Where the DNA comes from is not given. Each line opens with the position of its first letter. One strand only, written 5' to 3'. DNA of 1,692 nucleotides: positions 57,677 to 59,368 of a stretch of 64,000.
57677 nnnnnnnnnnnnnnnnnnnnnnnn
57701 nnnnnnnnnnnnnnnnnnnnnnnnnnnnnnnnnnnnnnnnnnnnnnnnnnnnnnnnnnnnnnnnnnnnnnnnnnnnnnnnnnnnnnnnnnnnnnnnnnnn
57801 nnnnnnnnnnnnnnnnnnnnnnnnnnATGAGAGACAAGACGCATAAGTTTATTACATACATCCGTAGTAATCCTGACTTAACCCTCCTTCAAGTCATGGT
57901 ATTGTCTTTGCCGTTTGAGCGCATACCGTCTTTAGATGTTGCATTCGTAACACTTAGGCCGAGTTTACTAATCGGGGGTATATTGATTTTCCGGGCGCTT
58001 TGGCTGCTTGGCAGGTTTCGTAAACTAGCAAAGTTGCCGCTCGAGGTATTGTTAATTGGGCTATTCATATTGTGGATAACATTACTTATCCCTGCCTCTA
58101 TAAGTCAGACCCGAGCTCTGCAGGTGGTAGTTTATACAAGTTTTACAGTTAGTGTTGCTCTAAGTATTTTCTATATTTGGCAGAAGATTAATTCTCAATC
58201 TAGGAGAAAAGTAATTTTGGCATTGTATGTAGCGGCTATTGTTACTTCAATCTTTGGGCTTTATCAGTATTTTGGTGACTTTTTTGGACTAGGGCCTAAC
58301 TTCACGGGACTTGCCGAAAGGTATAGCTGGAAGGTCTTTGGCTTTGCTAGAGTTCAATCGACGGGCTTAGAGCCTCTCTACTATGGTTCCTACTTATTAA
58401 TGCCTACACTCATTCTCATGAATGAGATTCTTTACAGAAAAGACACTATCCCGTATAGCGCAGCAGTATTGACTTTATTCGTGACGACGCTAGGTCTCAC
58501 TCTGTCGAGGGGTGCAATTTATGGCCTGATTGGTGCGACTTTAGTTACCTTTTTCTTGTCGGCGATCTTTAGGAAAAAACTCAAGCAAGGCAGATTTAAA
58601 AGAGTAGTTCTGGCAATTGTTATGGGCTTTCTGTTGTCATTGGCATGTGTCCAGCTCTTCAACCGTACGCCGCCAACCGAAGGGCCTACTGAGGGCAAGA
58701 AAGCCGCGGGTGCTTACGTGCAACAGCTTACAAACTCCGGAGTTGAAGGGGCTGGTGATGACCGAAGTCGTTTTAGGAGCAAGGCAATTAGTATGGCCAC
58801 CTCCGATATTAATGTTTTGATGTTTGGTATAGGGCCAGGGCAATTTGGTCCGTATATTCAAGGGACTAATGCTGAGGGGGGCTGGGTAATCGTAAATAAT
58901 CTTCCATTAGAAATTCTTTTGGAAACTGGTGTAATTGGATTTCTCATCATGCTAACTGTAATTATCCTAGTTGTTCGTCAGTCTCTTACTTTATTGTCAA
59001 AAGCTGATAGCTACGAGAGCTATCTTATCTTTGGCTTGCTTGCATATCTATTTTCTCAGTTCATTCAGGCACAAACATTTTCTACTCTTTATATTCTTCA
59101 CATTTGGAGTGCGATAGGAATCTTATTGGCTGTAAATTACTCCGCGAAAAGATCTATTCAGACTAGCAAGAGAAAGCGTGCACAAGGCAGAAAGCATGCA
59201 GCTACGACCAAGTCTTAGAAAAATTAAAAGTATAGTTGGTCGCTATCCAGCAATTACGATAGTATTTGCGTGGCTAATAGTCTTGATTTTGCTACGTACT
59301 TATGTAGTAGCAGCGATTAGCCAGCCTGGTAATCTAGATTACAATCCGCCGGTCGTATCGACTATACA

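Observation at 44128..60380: A ~16 kb fucosylated, methylated and acetylated glycan locus exported by a Wzm/Wzt ABC system, with a probable chain-terminating methyl cap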

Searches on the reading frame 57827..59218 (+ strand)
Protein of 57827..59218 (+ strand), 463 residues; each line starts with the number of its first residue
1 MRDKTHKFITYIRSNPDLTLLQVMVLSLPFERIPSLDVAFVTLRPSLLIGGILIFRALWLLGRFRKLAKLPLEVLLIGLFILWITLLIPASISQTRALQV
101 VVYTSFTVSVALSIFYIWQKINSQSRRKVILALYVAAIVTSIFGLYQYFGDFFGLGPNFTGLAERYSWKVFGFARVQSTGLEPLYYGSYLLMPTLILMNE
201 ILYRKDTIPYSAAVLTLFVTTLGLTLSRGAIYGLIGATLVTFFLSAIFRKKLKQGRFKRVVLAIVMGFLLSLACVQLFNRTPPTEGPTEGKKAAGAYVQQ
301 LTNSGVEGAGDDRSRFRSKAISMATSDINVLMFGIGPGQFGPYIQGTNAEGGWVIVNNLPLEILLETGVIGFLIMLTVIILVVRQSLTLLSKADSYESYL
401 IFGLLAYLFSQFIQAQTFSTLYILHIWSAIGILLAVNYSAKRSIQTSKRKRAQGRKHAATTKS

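Call 4: search_protein_families(library=pfam, proteins=[window:57827-59218:+], max_evalue=0.01)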
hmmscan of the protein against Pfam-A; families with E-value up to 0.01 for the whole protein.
window:57827-59218:+ (463 aa): 1 family
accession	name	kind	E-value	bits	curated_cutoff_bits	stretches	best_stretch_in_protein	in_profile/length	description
PF04932.20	Wzy_C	-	8.5e-10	39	31.7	1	214-375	2-148/149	O-Antigen ligase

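Call 33: search_protein_families(library=ncbifam, proteins=[window:57827-59218:+], max_evalue=0.00001)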
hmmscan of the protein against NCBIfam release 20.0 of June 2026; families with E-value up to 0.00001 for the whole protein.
window:57827-59218:+ (463 aa): 1 family
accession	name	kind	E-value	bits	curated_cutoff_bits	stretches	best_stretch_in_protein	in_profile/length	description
TIGR00947.1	2A73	equivalog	2e-09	37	366.4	0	46-275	38-265/425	IctB family putative bicarbonate transporter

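Call 44: find_related_loci(query=window:57827-59215:+, collection=genome_contigs, flank=10000)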
Query window:57827-59215:+ (463 aa) in genome_contigs; peptide patterns used: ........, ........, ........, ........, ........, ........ (x = any residue, [..] = any of these).
196 stretches matched a pattern, but none encodes a relative of the query by tblastn (E <= 1e-3).

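Call 45: find_homologous_proteins(query=window:57827-59215:+, max_evalue=0.001)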
Query window:57827-59215:+ (463 aa): 206 proteins with E <= 0.001 among 8000 candidates; the best 120 are listed.
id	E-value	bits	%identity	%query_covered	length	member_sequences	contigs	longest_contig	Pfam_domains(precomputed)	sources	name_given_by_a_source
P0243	5.3e-294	993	100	100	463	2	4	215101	PF04932.21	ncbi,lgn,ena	-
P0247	1.2e-262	890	88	100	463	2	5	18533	PF04932.21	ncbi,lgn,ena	-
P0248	9.6e-200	682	67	97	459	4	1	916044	PF04932.21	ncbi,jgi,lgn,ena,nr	ncbi:O-antigen ligase family protein [bacterium]|nr:MAG: O-antigen ligase family protein [bacterium]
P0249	1.2e-191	656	67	96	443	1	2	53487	PF04932.21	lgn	-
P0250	1.5e-129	451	50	97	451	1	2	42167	PF04932.21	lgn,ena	-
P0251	3.8e-128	447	50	94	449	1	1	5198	PF04932.21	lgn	-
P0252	6.5e-128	446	48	97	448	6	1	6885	PF04932.21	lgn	-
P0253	8.8e-125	435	49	95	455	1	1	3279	PF04932.21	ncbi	-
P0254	1.5e-94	336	43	92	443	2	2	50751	PF04932.21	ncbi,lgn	-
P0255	1.2e-93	333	42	93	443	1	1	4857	PF04932.21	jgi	-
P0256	8.8e-93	330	43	93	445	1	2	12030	PF04932.21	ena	-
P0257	4.1e-91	325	42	97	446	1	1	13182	PF04932.21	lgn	-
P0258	2.4e-90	322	40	93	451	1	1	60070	PF04932.21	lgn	-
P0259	3.0e-90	322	42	93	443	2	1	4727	PF04932.21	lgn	-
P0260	8.0e-90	320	40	96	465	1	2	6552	PF04932.21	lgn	-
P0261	8.2e-90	320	42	95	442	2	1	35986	PF04932.21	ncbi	-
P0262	2.5e-89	319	40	97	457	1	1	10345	PF04932.21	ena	-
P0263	2.8e-88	315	40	93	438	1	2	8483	PF04932.21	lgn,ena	-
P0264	7.7e-88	314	40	92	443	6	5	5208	PF04932.21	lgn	-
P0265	1.0e-87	313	41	95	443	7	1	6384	PF04932.21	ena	-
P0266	3.0e-87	312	41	96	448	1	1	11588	PF04932.21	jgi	-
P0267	3.0e-87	312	40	96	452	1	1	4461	PF04932.21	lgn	-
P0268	4.4e-87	311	40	89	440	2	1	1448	PF04932.21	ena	-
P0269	6.4e-87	311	42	94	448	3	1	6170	PF04932.21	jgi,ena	jgi:O-antigen ligase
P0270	1.3e-86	310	39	97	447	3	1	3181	PF04932.21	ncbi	-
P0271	2.4e-86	309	39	95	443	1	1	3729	PF04932.21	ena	-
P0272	4.0e-86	308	40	94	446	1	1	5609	PF04932.21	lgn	-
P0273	4.4e-86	308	41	95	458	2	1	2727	PF04932.21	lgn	-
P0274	6.9e-86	307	39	95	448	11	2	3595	PF04932.21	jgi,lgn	jgi:O-antigen ligase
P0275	8.0e-86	307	42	93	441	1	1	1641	PF04932.21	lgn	-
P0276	1.2e-85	306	38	96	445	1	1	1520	PF04932.21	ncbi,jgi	jgi:O-antigen ligase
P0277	2.3e-85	306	42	94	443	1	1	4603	PF04932.21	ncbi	-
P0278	2.8e-85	305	39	94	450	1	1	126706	PF04932.21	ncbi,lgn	-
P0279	2.8e-85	305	40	95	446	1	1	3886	PF04932.21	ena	-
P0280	6.3e-85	304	40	94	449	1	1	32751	PF04932.21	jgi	-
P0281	9.1e-85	304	40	94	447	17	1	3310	PF04932.21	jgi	-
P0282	1.3e-84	303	40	97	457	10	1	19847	PF04932.21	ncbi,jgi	jgi:O-antigen ligase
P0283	1.8e-83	299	40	94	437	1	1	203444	PF04932.21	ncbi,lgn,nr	ncbi:O-antigen ligase family protein [Candidatus Saccharibacteria bacterium]|nr:O-antigen ligase fam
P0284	1.9e-83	299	40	94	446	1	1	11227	PF04932.21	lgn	-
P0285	5.5e-83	298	38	93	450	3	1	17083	PF04932.21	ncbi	-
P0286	6.0e-83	298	38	96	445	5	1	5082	PF04932.21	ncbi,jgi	jgi:O-antigen ligase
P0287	7.6e-83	297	38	96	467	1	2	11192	PF04932.21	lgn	-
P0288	8.8e-83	297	39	94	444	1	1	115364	PF04932.21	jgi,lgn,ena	-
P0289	1.6e-82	296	41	92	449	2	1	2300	PF04932.21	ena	-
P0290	1.7e-82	296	37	96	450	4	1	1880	PF04932.21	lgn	-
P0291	2.1e-82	296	40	94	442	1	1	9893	PF04932.21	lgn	-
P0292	2.4e-82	296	39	94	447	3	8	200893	PF04932.21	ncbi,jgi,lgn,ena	jgi:O-antigen ligase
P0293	2.6e-82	296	39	87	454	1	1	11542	PF04932.21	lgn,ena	-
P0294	3.1e-82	295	40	87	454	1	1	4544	PF04932.21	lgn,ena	-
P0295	4.6e-82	295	39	94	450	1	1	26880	PF04932.21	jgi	-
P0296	6.1e-82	294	38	95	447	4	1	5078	PF04932.21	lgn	-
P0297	1.1e-81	293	40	96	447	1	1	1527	PF04932.21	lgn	-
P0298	2.0e-81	293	37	95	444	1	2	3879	PF04932.21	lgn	-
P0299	3.1e-81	292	40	92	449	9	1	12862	PF04932.21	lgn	-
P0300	4.6e-81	291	39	94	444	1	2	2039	PF04932.21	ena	-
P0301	1.4e-80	290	38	91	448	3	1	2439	PF04932.21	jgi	jgi:hypothetical protein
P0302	2.5e-79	286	41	94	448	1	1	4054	PF04932.21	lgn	-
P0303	8.2e-79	284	39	90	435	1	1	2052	PF04932.21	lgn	-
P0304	1.6e-78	283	39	94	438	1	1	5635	PF04932.21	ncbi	-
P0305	5.7e-78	281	38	91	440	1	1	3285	PF04932.21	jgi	jgi:O-antigen ligase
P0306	1.7e-77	280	38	96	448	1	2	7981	PF04932.21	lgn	-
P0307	2.1e-77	279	40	93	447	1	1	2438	PF04932.21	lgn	-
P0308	1.7e-76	276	38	94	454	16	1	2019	PF04932.21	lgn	-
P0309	1.2e-75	274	38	90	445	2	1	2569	PF04932.21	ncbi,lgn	-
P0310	2.9e-74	269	38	93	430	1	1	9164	PF04932.21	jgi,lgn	-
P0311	3.1e-74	269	36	97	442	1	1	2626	PF04932.21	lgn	-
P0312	3.5e-74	269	38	92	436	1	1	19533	PF04932.21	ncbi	-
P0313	7.1e-74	268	37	93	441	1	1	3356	PF04932.21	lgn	-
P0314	8.6e-74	267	37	95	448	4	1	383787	PF04932.21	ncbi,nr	ncbi:O-antigen ligase family protein [bacterium]|nr:O-antigen ligase family protein [bacterium]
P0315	3.2e-72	262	37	91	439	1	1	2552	PF04932.21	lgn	-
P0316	7.4e-72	261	36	92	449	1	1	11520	PF04932.21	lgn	-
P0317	1.6e-71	260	35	96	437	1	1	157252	PF04932.21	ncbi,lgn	-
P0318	9.5e-69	251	43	65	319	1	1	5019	PF04932.21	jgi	jgi:O-antigen ligase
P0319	2.5e-62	230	39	74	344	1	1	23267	PF04932.21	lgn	-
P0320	2.8e-59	220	36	89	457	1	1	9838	PF04932.21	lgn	-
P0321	2.1e-57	213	37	89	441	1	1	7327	PF04932.21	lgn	-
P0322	3.0e-57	213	35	91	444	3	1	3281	PF04932.21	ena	-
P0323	4.5e-57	212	37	91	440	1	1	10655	PF04932.21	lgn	-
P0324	1.2e-56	211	35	90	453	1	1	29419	PF04932.21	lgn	-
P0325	6.2e-56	209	35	91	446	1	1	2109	PF04932.21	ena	-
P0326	2.3e-55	207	36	91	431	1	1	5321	PF04932.21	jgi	jgi:O-antigen ligase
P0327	5.4e-55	206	36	95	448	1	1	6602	PF04932.21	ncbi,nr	ncbi:MAG: hypothetical protein QG632_555 [Candidatus Dependentiae bacterium]|nr:hypothetical protein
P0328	7.6e-55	205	37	92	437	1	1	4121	PF04932.21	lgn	-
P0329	8.5e-55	205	36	91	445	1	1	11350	PF04932.21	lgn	-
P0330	1.1e-54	205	36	92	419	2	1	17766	PF04932.21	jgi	-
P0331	1.1e-54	204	36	91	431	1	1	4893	PF04932.21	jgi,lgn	jgi:O-antigen ligase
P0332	1.4e-54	204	38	93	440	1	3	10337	PF04932.21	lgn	-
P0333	1.7e-54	204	37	89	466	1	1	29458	PF04932.21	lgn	-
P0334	2.9e-54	203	38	89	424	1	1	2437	PF04932.21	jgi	jgi:O-antigen ligase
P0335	2.4e-53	200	37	90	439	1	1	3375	PF04932.21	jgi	jgi:O-antigen ligase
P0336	2.5e-53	200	36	94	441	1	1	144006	PF04932.21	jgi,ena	-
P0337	3.5e-53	200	35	90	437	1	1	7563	PF04932.21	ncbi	-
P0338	4.5e-53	199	37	90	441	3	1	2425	PF04932.21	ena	-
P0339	5.2e-53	199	36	93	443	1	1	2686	PF04932.21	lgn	-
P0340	8.8e-53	198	38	90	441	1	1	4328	PF04932.21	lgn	-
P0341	1.8e-52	197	36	93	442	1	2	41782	PF04932.21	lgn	-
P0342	7.1e-52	195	34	88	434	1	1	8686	PF04932.21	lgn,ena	-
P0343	9.9e-52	195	34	92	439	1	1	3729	PF04932.21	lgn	-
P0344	1.5e-51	194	36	90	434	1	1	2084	PF04932.21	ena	-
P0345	1.2e-50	191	34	92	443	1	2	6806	PF04932.21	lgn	-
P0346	1.5e-50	191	34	94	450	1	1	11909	PF04932.21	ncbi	-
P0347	2.3e-50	190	31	96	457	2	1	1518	PF04932.21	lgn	-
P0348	1.0e-49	188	35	92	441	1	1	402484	PF04932.21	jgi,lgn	jgi:O-antigen ligase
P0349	1.2e-49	188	37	88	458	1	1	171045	PF04932.21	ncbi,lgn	-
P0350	1.5e-49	188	33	97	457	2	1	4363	PF04932.21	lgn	-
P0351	2.6e-49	187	34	90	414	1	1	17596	PF04932.21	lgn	-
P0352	1.1e-48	185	33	93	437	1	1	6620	PF04932.21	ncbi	-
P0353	1.5e-48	184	34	87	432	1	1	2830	PF04932.21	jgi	jgi:hypothetical protein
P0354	1.8e-48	184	34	94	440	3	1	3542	PF04932.21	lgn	-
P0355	2.6e-48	183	33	97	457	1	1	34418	PF04932.21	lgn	-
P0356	3.0e-48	183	32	93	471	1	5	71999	PF04932.21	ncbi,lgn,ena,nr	ncbi:O-antigen ligase family protein [bacterium]|nr:O-antigen ligase family protein [bacterium]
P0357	1.7e-47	181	36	89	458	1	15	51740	PF04932.21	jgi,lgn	jgi:O-antigen ligase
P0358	2.1e-47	181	34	94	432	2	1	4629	PF04932.21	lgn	-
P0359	2.4e-47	180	36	93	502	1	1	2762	PF04932.21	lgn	-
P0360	4.2e-47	179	36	90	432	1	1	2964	PF04932.21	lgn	-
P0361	7.1e-47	179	36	90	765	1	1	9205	PF13632.13,PF10111.15,PF13641.13,PF00535.33,PF04932.21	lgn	-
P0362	1.0e-46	178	36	86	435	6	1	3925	PF04932.21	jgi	jgi:O-antigen ligase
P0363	1.3e-46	178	35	91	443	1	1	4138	PF04932.21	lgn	-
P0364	1.7e-46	178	36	88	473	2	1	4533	PF04932.21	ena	-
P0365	2.3e-46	177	35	92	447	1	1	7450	PF04932.21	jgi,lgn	jgi:O-antigen ligase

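Call 46: find_encoding_contigs(protein=P0248, flank=10000, max_places=1)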
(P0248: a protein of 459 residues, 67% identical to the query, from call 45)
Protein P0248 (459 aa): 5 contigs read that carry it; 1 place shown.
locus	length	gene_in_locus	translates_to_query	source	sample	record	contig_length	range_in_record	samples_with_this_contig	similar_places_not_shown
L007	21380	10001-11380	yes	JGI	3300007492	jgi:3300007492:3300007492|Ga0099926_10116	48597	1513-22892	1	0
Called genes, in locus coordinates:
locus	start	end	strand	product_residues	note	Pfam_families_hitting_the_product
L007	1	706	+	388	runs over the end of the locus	PF20706:GT4-conflict (faint), PF13439:Glyco_transf_4, PF00534:Glycos_transf_1, PF13692:Glyco_trans_1_4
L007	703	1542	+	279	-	PF01531:Glyco_transf_11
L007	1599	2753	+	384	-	PF01757:Acyl_transf_3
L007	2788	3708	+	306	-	PF00535:Glycos_transf_2, PF10111:Glyco_tranf_2_2, PF13641:Glyco_tranf_2_3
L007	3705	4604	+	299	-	PF00535:Glycos_transf_2, PF10111:Glyco_tranf_2_2 (weak), PF13641:Glyco_tranf_2_3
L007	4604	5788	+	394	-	PF20706:GT4-conflict, PF00534:Glycos_transf_1, PF13692:Glyco_trans_1_4, PF13524:Glyco_trans_1_2 (weak)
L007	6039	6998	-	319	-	PF01370:Epimerase, PF04321:RmlD_sub_bind, PF16363:GDP_Man_Dehyd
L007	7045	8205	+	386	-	PF20706:GT4-conflict (weak), PF00534:Glycos_transf_1, PF13692:Glyco_trans_1_4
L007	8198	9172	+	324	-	PF00535:Glycos_transf_2, PF10111:Glyco_tranf_2_2, PF13641:Glyco_tranf_2_3, PF13506:Glyco_transf_21 (weak), PF13632:Glyco_trans_2_3 (weak)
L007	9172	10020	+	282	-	PF00535:Glycos_transf_2, PF10111:Glyco_tranf_2_2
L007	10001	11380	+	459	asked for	PF04932:Wzy_C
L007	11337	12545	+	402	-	-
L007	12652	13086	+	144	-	PF09945:DUF2177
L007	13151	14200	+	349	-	PF00390:malic, PF03949:Malic_M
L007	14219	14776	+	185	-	PF27226:AF_1845 (weak)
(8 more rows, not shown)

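Call 47: find_encoding_contigs(protein=P0283, flank=10000, max_places=1)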
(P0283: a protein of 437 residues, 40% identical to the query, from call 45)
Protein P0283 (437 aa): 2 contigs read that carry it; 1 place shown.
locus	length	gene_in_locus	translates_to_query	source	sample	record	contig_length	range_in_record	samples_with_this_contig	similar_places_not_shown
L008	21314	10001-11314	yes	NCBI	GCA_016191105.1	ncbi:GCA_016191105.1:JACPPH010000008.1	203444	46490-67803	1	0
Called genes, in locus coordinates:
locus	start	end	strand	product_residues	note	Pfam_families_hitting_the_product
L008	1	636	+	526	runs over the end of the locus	PF03071:GNT-I, PF06325:PrmA (faint), PF07021:MetW, PF13489:Methyltransf_23, PF08241:Methyltransf_11, PF08242:Methyltransf_12 (weak), PF13649:Methyltransf_25, PF13847:Methyltransf_31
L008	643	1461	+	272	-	PF05050:Methyltransf_21 (faint)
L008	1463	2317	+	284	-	PF00535:Glycos_transf_2, PF13641:Glyco_tranf_2_3 (weak)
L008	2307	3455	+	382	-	PF00534:Glycos_transf_1 (faint), PF13692:Glyco_trans_1_4 (weak)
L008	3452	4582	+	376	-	PF00534:Glycos_transf_1, PF13692:Glyco_trans_1_4, PF20706:GT4-conflict (weak), PF13524:Glyco_trans_1_2 (weak)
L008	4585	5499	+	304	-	PF00535:Glycos_transf_2, PF13641:Glyco_tranf_2_3 (weak)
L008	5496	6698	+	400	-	PF13439:Glyco_transf_4 (faint), PF20706:GT4-conflict, PF00534:Glycos_transf_1, PF13692:Glyco_trans_1_4, PF13524:Glyco_trans_1_2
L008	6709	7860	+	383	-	PF13439:Glyco_transf_4, PF20706:GT4-conflict, PF00534:Glycos_transf_1, PF13692:Glyco_trans_1_4, PF13524:Glyco_trans_1_2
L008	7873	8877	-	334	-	PF01370:Epimerase, PF05368:NmrA (weak), PF16363:GDP_Man_Dehyd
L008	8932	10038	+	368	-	PF00534:Glycos_transf_1, PF13692:Glyco_trans_1_4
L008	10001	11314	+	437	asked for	PF04932:Wzy_C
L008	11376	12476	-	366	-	PF08310:LGFP (faint)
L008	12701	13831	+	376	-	PF13439:Glyco_transf_4, PF20706:GT4-conflict, PF00534:Glycos_transf_1, PF13692:Glyco_trans_1_4, PF13524:Glyco_trans_1_2 (weak)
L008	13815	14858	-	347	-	PF00331:Glyco_hydro_10, PF02449:Glyco_hydro_42 (faint)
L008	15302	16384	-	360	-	-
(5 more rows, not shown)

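Call 48: find_encoding_contigs(protein=P0314, flank=10000, max_places=1)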
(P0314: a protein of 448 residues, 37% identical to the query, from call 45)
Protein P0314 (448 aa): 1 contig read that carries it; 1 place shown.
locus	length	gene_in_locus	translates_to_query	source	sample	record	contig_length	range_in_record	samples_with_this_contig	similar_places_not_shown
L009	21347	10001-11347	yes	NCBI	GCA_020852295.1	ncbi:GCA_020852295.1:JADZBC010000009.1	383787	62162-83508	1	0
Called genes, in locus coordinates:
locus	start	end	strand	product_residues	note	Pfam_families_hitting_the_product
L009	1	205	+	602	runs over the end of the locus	PF16158:N_BRCA1_IG (weak), PF01453:B_lectin (faint), PF16158:N_BRCA1_IG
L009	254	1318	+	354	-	PF01370:Epimerase, PF04321:RmlD_sub_bind (weak), PF16363:GDP_Man_Dehyd (faint), PF01370:Epimerase (weak)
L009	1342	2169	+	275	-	PF01061:ABC2_membrane, PF12698:ABC2_membrane_3 (weak)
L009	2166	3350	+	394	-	PF00005:ABC_tran, PF13304:AAA_21 (weak)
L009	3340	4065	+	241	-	PF13489:Methyltransf_23, PF08241:Methyltransf_11 (weak), PF08242:Methyltransf_12 (weak)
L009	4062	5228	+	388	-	PF13439:Glyco_transf_4, PF00534:Glycos_transf_1, PF13692:Glyco_trans_1_4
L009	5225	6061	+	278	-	PF01531:Glyco_transf_11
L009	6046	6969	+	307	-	PF00535:Glycos_transf_2, PF10111:Glyco_tranf_2_2, PF13641:Glyco_tranf_2_3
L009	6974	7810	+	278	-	PF00535:Glycos_transf_2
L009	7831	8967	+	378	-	PF13439:Glyco_transf_4, PF20706:GT4-conflict, PF00534:Glycos_transf_1, PF13692:Glyco_trans_1_4, PF13524:Glyco_trans_1_2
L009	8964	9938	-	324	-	PF01370:Epimerase, PF04321:RmlD_sub_bind, PF16363:GDP_Man_Dehyd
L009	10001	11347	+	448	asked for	PF04932:Wzy_C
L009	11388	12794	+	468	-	PF09852:DUF2079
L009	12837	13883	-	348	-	PF08310:LGFP (faint), PF05257:CHAP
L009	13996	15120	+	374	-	PF13439:Glyco_transf_4, PF00534:Glycos_transf_1, PF20706:GT4-conflict, PF13692:Glyco_trans_1_4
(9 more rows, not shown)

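Call 50: search_solved_structures(query=A3, max_evalue=10, show_alignments=2)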
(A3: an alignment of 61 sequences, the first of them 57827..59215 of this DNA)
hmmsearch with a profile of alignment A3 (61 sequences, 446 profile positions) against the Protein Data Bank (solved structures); distinct sequences matched with E-value up to 10: 0.
